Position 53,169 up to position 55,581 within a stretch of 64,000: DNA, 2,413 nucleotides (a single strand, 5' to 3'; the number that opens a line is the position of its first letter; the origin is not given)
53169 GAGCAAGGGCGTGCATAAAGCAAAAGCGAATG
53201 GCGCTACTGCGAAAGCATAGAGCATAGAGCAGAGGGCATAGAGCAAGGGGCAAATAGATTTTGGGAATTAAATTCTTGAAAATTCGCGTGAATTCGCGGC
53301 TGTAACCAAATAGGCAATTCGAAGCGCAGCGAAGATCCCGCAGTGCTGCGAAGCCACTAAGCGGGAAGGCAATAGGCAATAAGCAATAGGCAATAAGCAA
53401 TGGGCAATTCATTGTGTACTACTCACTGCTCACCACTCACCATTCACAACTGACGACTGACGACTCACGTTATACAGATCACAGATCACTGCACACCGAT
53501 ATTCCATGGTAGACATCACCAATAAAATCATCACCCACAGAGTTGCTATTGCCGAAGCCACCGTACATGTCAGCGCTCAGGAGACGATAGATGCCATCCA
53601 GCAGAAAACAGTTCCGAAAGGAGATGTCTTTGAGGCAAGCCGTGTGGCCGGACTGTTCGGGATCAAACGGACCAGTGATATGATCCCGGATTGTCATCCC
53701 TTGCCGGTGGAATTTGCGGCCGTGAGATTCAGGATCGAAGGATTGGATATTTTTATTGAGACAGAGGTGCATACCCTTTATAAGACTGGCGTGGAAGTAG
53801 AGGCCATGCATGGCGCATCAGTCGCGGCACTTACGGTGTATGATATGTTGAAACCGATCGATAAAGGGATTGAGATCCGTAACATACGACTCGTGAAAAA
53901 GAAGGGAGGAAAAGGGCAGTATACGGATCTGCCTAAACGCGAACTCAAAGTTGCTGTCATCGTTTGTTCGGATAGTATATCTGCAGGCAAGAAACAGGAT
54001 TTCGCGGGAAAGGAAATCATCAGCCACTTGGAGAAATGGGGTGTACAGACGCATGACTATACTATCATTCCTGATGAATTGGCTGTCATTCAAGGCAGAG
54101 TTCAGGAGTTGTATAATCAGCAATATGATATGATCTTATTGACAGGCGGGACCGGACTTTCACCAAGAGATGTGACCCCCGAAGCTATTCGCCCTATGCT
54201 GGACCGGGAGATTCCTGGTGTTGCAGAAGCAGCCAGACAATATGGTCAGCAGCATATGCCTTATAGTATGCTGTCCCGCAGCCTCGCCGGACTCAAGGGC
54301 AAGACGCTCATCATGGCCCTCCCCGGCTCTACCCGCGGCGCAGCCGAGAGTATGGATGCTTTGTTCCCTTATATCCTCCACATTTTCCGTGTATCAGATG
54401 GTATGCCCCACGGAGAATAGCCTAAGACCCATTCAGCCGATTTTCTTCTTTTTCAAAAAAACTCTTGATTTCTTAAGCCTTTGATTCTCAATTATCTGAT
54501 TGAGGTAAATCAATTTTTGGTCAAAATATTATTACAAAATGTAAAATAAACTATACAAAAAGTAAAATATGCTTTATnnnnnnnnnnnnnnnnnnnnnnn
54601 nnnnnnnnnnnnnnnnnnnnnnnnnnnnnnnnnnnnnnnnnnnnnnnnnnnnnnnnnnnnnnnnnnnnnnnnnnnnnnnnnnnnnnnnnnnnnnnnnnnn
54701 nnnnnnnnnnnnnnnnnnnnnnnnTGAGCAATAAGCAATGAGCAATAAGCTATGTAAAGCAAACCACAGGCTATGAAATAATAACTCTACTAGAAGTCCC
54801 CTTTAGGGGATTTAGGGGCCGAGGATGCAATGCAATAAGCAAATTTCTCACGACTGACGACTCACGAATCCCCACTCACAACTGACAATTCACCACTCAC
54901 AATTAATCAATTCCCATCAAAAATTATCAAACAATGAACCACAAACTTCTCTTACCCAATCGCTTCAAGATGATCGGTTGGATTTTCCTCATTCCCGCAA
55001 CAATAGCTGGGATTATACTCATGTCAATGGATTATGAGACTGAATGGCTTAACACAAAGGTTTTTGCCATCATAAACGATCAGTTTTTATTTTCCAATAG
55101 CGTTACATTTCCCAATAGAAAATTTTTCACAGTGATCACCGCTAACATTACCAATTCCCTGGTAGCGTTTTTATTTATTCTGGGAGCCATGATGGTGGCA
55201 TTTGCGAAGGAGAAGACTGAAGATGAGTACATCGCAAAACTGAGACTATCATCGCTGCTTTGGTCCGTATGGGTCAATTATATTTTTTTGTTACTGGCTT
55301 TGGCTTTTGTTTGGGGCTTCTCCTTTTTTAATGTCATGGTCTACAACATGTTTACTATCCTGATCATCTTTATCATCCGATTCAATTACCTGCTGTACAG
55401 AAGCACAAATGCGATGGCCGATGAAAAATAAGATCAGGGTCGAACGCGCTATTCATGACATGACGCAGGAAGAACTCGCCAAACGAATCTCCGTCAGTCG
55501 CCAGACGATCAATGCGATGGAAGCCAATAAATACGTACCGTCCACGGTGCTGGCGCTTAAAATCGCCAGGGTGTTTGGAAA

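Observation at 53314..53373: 60-nt unique core: two identical copies and one inverted copy within 7 kb; possible small RNA or protein-binding site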

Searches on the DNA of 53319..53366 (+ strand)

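Call 86: build_rna_model(alignment_id=A6, structure=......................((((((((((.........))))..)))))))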
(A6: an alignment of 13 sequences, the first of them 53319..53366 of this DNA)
Model R1 built from alignment A6 (13 sequences, 53 columns); structure: as given.
model positions 48; base pairs 10; branch points 0; effective number of sequences 7.03; information 1.15 bits per position. Calibrated on 0.2 Mb of random sequence (short: E-values are rough).
structure used (alignment columns):
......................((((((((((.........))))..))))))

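Call 87: search_with_rna_model(model_id=R1, source=window, filters=off, max_evalue=10)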
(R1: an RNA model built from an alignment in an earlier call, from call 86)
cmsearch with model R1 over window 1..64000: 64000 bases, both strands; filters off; matches with E-value up to 10: 11.
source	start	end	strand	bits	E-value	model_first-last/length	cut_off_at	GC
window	53319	53366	+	79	3.1e-18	1-48/48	no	0.62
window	54629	54676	+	79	3.1e-18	1-48/48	no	0.62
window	47788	47835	-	74.4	4.4e-17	1-48/48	no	0.62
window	11632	11652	+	9.9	0.72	1-48/48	no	0.52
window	47260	47274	+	7.6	2.7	1-48/48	no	0.73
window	4535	4571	-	7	3.8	1-48/48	no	0.54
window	47758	47818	+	6.5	5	1-48/48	no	0.62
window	43995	44005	-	6.2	6.2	1-48/48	no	0.82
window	15609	15625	+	6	6.8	1-48/48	no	0.53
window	34072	34090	-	5.7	8.2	1-48/48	no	0.63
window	25744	25762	-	5.5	9.4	24-42/48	no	0.47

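Call 88: search_with_rna_model(model_id=R1, sources=[L007, L008, L009, L010, L011, L012, L013, L014, L017, L018, L019, L020], max_evalue=10)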
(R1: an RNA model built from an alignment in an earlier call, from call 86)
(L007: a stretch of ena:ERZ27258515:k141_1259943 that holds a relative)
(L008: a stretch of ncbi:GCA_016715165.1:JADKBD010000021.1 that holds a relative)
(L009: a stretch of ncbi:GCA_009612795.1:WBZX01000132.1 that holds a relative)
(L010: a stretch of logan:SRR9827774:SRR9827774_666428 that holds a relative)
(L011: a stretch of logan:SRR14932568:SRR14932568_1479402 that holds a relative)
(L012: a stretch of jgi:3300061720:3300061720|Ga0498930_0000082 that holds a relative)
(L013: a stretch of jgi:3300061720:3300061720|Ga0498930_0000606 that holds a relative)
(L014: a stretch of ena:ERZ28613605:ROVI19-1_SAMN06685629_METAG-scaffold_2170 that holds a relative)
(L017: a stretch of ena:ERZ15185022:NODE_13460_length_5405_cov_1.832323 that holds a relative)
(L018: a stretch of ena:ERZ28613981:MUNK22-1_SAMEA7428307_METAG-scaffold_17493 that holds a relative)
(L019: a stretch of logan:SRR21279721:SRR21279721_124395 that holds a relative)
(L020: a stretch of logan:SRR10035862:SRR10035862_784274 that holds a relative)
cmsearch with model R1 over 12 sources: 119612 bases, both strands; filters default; matches with E-value up to 10: 12.
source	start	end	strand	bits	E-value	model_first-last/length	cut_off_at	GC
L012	10151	10198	-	78.8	6.6e-18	1-48/48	no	0.62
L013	10133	10180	-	75.8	3.8e-17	1-48/48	no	0.6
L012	10248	10295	-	75.4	4.8e-17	1-48/48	no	0.62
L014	4494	4541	-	75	5.9e-17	1-48/48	no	0.58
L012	10324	10371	-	73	1.9e-16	1-48/48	no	0.6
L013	10259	10306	-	70.1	9.8e-16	1-48/48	no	0.62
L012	10075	10122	-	67.7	3.9e-15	1-48/48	no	0.6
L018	815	862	-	52.6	2.5e-11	1-48/48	no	0.58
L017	5057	5109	-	47.4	5e-10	1-48/48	no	0.58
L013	15291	15317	+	9.2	2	1-48/48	no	0.48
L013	4885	4910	-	8.1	3.7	9-48/48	no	0.65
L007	25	41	-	6.5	9.7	1-48/48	no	0.59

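Call 105: search_dna_similar(query=window:53319-53366:+, collection=plasmids, mode=distant, max_evalue=1, max_rows=10)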
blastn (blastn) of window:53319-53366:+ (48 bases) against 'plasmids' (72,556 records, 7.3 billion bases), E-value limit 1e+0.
Records with a match: 4; places in all: 4; records where one place covers at least 80% of the query: 1.
Best place of each record, by identity: >=99% 1; 90-95% 2; 80-90% 1.
By first word of the organism name: Pseudonocardia 1; Achromobacter 1; Diaphorobacter 1; Rhodococcus 1.
By predicted mobility (MOB-suite, as given by PLSDB): non-mobilizable 2; mobilizable 1; conjugative 1.
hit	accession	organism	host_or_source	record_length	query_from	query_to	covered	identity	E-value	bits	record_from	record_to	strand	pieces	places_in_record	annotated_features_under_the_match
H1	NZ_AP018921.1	Pseudonocardia autotrophica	-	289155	3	44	88%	81.0%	2e-1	40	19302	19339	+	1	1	ccsB: c-type cytochrome biogenesis protein CcsB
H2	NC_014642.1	Achromobacter xylosoxidans A8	-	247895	2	27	54%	92.3%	2e-1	39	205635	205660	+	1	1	type II toxin-antitoxin system HipA family toxin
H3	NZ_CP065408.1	Diaphorobacter sp. JS3051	whole organism,soil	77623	6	31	54%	92.3%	2e-1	39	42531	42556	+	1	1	ELM1/GtrOC1 family putative glycosyltransferase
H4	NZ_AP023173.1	Rhodococcus qingshengii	-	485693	13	32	42%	100.0%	8e-1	37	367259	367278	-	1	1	gcvPA: aminomethyl-transferring glycine dehydrogenase subunit GcvPA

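Call 106: search_dna_similar(query=window:53319-53366:+, collection=phages, mode=distant, max_evalue=1, max_rows=10)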
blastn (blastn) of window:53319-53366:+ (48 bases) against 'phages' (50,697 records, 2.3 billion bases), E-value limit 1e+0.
No match.

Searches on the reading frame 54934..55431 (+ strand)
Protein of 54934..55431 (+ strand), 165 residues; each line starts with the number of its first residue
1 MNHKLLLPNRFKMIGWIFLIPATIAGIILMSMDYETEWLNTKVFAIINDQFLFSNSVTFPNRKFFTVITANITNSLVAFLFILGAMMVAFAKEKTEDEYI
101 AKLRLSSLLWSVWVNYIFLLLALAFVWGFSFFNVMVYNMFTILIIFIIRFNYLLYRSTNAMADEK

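Call 13: search_protein_families(library=pfam, proteins=[window:54934-55431:+])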
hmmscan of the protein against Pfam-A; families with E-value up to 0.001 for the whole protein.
window:54934-55431:+ (165 aa): 0 families

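Call 102: find_encoding_contigs(protein=window:54970-55431:+, flank=3000, max_places=10)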
Protein window:54970-55431:+ (153 aa): 1 contig read that carries it; 1 place shown.
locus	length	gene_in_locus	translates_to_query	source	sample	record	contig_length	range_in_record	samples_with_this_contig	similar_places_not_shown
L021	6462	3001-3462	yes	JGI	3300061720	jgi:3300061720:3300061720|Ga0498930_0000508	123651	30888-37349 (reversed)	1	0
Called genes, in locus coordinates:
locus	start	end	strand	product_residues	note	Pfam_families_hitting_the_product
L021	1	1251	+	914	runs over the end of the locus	PF13510:Fer2_4 (weak), PF10588:NADH-G_4Fe-4S_3, PF12838:Fer4_7, PF13187:Fer4_9 (weak), PF22117:Fer4_Nqo3 (weak), PF04879:Molybdop_Fe4S4, PF00384:Molybdopterin, PF01568:Molydop_binding, +2 more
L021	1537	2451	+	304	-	PF01967:MoaC, PF00994:MoCF_biosynth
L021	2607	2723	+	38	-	-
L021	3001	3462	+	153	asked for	-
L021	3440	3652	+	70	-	PF12844:HTH_19 (weak), PF01381:HTH_3, PF13443:HTH_26 (weak), PF13560:HTH_31 (weak)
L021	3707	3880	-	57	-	-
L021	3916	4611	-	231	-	PF00561:Abhydrolase_1, PF00975:Thioesterase, PF12146:Hydrolase_4, PF12697:Abhydrolase_6, PF00756:Esterase (weak)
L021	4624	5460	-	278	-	PF00924:MS_channel_2nd, PF21082:MS_channel_3rd (weak)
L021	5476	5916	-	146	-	PF08818:DUF1801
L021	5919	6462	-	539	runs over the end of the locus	-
